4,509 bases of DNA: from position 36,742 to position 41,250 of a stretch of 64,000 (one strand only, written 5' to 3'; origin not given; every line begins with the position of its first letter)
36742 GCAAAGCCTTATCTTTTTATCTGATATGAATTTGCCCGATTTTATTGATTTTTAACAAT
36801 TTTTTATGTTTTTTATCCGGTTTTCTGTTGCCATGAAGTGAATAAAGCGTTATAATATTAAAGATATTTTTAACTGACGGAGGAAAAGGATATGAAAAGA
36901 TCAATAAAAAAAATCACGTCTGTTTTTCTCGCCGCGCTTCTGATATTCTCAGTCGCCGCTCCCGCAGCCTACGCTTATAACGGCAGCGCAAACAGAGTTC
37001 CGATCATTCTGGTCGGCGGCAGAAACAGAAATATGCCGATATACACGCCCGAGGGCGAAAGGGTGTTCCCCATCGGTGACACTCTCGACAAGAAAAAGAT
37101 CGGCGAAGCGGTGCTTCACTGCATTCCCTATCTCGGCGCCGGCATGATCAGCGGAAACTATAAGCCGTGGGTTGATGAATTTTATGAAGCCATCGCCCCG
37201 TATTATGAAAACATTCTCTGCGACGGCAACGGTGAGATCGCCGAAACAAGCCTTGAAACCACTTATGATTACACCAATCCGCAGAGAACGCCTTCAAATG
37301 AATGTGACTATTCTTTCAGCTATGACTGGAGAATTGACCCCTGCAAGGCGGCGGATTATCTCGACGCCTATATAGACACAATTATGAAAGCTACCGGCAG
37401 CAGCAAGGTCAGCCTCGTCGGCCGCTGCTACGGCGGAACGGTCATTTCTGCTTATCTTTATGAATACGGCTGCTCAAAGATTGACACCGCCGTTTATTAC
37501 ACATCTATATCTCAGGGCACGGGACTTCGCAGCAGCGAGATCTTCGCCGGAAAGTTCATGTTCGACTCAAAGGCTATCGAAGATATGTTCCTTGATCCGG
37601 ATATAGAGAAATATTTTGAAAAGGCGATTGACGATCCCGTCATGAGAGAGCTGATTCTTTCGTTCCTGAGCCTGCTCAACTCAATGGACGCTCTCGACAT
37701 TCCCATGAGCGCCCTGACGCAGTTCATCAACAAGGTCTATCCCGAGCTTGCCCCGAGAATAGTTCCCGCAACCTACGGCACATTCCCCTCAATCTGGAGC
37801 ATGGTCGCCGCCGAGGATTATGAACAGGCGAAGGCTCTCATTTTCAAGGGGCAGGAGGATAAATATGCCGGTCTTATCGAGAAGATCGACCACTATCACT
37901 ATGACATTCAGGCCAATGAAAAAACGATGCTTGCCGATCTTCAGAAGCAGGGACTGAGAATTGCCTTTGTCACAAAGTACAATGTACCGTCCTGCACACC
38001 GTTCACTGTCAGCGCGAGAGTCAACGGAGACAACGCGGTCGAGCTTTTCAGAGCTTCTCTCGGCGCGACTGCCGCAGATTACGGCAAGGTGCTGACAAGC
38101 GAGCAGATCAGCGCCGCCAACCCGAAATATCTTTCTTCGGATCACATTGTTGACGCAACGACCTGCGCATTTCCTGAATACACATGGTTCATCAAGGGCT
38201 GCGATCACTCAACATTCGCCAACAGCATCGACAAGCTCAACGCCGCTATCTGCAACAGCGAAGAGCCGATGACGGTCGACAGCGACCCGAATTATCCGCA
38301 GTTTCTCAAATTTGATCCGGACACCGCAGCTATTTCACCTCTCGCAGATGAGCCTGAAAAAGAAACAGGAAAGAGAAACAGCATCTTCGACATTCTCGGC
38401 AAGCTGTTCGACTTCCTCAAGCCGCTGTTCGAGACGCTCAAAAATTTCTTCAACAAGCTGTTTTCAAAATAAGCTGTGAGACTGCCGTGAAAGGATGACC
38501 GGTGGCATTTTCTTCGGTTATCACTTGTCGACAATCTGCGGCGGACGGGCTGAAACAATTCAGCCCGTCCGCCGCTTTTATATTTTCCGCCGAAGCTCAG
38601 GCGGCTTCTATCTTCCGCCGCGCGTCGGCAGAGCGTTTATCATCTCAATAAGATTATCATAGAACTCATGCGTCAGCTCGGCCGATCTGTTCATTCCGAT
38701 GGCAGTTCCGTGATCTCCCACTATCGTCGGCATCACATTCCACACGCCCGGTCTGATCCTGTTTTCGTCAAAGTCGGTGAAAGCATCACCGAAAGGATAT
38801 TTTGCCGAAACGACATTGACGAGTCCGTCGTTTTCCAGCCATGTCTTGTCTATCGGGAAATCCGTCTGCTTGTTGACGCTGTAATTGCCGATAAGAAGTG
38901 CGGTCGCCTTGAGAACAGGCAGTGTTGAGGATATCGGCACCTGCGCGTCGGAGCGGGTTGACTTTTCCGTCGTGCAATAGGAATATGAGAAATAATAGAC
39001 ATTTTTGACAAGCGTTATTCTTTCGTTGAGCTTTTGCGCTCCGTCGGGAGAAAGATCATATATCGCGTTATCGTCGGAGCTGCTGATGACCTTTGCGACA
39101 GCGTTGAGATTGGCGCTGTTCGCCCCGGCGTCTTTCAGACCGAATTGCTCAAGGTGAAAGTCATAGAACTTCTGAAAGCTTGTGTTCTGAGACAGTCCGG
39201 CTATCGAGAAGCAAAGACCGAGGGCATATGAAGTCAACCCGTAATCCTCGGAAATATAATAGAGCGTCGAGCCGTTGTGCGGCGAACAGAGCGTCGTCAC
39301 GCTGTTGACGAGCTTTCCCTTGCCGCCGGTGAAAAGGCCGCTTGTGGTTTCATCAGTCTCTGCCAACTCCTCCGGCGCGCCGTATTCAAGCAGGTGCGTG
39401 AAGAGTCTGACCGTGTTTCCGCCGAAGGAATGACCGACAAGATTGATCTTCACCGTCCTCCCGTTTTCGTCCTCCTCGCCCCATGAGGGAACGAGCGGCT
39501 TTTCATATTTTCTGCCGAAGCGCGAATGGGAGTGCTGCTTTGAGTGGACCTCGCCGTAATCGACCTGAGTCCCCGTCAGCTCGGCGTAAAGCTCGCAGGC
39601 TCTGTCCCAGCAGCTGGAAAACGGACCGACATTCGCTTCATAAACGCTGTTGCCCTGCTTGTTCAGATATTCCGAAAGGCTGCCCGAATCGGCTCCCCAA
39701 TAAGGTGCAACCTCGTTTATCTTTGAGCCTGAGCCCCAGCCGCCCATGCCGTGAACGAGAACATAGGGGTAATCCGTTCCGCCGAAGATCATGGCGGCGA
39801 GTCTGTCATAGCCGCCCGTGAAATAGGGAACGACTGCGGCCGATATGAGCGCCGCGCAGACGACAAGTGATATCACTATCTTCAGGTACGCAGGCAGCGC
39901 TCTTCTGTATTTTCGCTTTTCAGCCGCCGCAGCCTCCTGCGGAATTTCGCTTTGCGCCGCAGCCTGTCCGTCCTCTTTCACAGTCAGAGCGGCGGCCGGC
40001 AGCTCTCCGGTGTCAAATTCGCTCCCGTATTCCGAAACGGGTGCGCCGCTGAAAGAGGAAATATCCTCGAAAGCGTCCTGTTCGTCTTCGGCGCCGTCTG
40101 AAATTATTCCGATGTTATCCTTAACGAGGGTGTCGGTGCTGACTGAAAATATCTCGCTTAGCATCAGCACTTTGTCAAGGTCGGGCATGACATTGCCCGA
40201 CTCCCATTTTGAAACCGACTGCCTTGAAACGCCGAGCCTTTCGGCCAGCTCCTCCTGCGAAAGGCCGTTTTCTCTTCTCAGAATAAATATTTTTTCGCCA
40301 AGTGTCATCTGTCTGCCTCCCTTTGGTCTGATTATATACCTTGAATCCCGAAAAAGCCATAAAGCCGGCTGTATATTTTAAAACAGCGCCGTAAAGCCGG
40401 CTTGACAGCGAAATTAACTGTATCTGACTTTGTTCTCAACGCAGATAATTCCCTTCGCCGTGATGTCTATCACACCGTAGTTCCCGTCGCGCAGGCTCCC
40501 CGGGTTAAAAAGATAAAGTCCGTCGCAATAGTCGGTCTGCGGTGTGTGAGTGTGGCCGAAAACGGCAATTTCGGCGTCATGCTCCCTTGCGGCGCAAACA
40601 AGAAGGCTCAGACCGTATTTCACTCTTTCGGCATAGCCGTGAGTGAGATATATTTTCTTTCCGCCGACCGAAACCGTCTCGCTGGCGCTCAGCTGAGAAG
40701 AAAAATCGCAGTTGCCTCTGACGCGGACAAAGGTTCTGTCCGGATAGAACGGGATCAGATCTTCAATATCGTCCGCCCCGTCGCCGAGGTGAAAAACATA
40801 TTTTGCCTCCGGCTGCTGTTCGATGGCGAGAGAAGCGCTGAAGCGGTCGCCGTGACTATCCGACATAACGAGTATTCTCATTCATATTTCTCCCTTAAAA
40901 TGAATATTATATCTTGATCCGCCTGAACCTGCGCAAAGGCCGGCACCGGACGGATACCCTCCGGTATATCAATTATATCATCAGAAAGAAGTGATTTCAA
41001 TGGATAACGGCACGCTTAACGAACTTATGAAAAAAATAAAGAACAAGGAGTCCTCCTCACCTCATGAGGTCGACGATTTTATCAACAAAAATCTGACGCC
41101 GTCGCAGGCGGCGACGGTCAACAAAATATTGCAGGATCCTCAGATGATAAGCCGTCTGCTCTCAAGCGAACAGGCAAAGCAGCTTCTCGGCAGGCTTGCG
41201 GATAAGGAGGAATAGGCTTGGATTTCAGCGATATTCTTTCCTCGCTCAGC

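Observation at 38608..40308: Membrane-spanning fusion of a cytoplasmic XRE helix-turn-helix to an apparently active extracellular lipase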

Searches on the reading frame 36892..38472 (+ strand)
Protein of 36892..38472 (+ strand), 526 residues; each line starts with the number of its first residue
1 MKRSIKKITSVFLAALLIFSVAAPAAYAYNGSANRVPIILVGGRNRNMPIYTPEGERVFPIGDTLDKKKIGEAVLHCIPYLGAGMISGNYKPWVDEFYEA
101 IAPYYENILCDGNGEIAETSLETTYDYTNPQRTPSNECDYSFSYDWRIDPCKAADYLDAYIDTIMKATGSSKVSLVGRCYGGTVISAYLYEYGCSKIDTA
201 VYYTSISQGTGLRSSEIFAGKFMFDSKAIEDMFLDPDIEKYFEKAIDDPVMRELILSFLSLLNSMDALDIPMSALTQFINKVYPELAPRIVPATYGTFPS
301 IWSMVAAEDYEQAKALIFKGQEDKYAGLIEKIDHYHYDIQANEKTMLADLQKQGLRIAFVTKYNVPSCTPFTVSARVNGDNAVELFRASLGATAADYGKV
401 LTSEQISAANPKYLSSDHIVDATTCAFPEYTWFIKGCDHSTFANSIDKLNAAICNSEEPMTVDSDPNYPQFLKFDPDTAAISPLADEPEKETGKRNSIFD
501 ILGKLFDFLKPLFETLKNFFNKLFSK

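Call 3: search_protein_families(library=pfam, proteins=[window:36892-38472:+], max_evalue=0.01)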
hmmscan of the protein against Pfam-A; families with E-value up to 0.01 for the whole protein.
window:36892-38472:+ (526 aa): 2 families
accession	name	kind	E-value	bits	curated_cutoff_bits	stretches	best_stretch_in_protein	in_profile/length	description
PF00561.26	Abhydrolase_1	-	0.00036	20.7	25.8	1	153-201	51-98/245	alpha/beta hydrolase fold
PF02450.21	LCAT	-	0.00064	19.5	21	1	140-191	88-141/392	Lecithin:cholesterol acyltransferase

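Call 4: search_protein_families(library=ncbifam, proteins=[window:36892-38472:+], max_evalue=0.01)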
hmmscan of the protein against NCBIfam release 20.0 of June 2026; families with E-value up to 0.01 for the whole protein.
window:36892-38472:+ (526 aa): 2 families
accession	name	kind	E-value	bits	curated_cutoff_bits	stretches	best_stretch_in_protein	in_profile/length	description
TIGR04207.1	halo_sig_pep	domain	3.9e-06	26.4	24.6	1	7-33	1-26/30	surface glycoprotein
TIGR01838.1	PHA_synth_I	subfamily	0.0054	15.2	622.65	1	160-205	251-300/532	class I poly(R)-hydroxyalkanoic acid synthase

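Call 73: find_homologous_proteins(query=window:36892-38472:+, max_evalue=1e-10)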
Query window:36892-38472:+ (526 aa): 131 proteins with E <= 1e-10 among 8000 candidates; the best 120 are listed.
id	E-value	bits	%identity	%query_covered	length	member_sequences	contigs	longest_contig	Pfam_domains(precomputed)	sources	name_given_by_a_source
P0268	0.0e+0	1201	100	100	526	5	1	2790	-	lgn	-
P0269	5.4e-269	911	74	99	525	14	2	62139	-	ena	-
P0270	7.4e-266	901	72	100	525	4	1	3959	PF00561.27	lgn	-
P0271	2.6e-215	734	61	99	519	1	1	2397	-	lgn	-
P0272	9.9e-215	732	60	99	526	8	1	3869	-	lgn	-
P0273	7.0e-214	729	61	99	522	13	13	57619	-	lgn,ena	-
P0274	1.4e-213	728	62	99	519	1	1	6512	-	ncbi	-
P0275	1.5e-212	725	61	99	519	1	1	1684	-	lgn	-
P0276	5.4e-211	720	61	99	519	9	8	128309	-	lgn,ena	-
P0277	1.3e-209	715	59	99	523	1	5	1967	-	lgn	-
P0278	4.0e-209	714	58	99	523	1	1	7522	PF00561.27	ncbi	-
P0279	6.3e-203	693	59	98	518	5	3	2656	-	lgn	-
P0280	2.1e-201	688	59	94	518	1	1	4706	-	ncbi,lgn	-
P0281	1.9e-200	685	57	98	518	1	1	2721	-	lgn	-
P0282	3.5e-198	678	58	98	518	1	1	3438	-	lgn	-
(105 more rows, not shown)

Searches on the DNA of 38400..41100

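Call 70: search_rna_families(source=window, start=38400, end=41100, threshold=evalue, max_evalue=1)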
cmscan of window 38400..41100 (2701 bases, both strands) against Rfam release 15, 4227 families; matches with E-value up to 1: 4.
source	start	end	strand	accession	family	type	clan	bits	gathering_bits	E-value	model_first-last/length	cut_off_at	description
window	38543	38570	+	RF03660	mir-4018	Gene; miRNA;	-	21.5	66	0.36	14-41/54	no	mir-4018 microRNA precursor family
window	38543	38570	-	RF03660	mir-4018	Gene; miRNA;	-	21.2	66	0.44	14-41/54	no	mir-4018 microRNA precursor family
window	40434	40520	-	RF02213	ZFAT-AS1_3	Gene; lncRNA;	-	18.3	70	0.57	1-80/80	no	ZFAT antisense RNA 1 conserved region 3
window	38539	38585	-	RF01700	Collinsella-1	Gene; sRNA;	-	16.6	35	0.25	48-93/196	no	Collinsella-1 RNA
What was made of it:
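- Tried and rejected: Rfam gives nothing credible (call 70).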

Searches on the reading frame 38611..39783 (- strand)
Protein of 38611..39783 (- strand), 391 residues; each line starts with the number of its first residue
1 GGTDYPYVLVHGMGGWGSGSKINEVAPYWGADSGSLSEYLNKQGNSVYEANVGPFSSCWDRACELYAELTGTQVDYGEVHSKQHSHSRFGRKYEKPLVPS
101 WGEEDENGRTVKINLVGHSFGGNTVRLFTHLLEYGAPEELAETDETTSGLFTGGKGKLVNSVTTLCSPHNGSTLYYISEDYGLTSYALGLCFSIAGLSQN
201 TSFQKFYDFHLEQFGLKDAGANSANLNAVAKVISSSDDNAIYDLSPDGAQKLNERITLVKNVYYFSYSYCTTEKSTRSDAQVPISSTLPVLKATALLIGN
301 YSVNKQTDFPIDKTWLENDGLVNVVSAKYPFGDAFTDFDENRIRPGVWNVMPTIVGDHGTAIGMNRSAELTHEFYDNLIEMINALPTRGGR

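Call 63: search_solved_structures(query=window:38611-39783:-, max_evalue=1e-50, show_alignments=4)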
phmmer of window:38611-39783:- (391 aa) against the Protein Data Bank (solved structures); distinct sequences matched with E-value up to 1e-50: 34.
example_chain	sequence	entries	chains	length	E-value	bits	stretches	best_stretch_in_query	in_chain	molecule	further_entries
8yye_A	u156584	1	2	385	9.6e-72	245.2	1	2-386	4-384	triacylglycerol lipase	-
5ah0_A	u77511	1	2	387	1.9e-69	237.6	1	4-385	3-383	LIPASE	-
5ah1_A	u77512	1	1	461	1.1e-67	231.9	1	1-364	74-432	TRIACYLGLYCEROL LIPASE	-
2z5g_A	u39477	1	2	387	5.8e-59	203.1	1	3-384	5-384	Thermostable lipase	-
3umj_A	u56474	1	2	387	5.9e-59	203.1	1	3-384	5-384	Thermostable lipase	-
2w22_A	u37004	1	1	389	7.8e-59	202.7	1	3-384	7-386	TRIACYLGLYCEROL LIPASE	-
5xpx_A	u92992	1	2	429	1e-58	202.3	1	3-385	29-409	Lipase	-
2dsn_A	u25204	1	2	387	1.1e-58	202.2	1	3-384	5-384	Thermostable lipase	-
4fdm_A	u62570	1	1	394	1.2e-58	202.1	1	3-383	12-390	Thermostable lipase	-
4fkb_A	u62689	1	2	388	1.2e-58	202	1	3-384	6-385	Thermostable organic solvent tolerant lipase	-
7ey3_A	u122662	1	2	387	1.3e-58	202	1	3-383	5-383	Thermostable lipase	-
6s3g_A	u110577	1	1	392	2.1e-58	201.3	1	3-385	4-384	Lipase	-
3auk_A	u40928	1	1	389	7.1e-58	199.5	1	3-384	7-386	Lipase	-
7buk_A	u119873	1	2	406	9e-58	199.2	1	3-384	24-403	Lipase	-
6fz9_A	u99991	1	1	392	9.7e-58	199.1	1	3-385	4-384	Lipase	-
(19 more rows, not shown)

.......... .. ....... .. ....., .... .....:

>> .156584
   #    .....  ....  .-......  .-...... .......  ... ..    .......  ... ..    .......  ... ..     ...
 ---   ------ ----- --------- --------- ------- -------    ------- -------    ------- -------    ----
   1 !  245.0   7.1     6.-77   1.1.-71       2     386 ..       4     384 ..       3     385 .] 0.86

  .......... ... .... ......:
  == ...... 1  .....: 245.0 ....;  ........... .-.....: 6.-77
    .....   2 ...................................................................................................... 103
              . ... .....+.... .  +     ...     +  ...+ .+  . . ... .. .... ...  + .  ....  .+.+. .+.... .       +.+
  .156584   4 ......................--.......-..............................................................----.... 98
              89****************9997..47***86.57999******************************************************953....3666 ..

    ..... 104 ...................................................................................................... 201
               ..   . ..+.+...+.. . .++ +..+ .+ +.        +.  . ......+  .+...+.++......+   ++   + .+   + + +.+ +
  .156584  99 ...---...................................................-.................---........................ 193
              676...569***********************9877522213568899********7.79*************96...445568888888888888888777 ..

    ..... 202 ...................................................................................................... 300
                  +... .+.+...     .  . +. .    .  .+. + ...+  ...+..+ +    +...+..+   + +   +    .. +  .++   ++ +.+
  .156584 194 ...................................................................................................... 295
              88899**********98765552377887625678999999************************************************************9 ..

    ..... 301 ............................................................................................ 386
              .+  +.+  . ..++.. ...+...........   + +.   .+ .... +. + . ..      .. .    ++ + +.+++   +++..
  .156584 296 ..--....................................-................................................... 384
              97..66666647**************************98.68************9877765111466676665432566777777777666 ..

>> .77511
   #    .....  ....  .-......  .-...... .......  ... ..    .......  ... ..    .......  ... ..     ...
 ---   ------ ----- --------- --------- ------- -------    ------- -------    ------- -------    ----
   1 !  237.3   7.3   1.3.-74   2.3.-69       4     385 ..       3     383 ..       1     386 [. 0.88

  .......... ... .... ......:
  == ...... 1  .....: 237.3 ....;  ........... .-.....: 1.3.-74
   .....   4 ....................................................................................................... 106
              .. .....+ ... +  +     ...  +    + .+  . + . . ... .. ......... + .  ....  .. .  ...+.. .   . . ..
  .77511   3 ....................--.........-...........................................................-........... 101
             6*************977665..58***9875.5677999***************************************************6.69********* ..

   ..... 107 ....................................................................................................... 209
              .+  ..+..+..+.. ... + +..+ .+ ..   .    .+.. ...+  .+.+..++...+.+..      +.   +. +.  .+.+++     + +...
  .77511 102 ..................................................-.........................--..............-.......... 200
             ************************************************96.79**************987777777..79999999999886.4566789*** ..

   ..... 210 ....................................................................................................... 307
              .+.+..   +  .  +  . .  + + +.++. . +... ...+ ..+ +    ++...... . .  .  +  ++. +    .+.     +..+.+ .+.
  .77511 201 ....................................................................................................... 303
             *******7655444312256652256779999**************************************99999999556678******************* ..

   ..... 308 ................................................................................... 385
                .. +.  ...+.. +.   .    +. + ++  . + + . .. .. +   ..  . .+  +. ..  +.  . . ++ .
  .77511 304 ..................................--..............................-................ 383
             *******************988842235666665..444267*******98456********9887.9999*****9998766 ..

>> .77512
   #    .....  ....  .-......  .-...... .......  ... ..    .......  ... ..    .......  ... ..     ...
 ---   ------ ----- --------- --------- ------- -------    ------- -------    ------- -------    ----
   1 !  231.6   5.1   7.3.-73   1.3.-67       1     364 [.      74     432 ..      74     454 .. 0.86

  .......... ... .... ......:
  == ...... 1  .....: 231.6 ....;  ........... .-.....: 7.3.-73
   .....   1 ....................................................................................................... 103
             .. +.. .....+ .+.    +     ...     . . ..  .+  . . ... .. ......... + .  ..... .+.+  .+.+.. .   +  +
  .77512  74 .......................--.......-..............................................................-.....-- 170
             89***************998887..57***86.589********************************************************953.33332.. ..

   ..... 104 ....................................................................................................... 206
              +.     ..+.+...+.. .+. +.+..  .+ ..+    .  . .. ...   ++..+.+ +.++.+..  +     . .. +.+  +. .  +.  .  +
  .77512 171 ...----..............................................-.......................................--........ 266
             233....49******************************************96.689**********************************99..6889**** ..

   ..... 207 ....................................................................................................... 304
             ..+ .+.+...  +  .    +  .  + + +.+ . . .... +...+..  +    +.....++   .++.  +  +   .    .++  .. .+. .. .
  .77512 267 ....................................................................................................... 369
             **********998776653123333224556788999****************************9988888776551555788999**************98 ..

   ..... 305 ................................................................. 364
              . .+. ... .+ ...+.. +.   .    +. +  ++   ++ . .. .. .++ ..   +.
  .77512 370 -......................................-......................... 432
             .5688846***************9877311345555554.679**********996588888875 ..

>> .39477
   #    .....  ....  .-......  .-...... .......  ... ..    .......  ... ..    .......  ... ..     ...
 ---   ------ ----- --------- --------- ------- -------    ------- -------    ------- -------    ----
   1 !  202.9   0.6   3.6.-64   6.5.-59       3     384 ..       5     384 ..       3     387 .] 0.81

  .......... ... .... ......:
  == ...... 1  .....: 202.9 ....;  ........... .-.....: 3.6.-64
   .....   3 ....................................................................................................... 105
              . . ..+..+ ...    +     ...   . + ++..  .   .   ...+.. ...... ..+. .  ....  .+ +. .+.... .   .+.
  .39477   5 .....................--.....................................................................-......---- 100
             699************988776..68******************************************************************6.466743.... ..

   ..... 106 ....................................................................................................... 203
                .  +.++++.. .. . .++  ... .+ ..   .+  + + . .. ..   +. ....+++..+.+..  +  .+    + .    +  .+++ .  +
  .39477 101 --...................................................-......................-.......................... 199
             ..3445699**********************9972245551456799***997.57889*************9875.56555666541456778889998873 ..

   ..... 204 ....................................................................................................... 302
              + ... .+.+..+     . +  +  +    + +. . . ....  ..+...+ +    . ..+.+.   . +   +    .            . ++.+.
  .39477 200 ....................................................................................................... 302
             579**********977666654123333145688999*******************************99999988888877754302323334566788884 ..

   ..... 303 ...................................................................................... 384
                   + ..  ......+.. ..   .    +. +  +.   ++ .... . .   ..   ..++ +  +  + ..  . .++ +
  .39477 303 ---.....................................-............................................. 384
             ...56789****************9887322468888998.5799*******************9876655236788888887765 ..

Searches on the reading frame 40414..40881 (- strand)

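Call 3: search_protein_families(library=pfam, proteins=[window:40414-40881:-], max_evalue=0.01)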
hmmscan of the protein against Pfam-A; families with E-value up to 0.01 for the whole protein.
window:40414-40881:- (155 aa): 3 families
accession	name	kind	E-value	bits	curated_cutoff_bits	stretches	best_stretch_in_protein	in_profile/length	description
PF12850.12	Metallophos_2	-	5.8e-26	91.8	27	1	1-132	1-137/154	Calcineurin-like phosphoesterase superfamily domain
PF00149.33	Metallophos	-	1.9e-06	28.9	21.5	1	1-63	1-75/191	Calcineurin-like phosphoesterase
PF14582.11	Metallophos_3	-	0.00054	19.8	28.2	1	98-145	206-254/259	Metallophosphoesterase, calcineurin superfamily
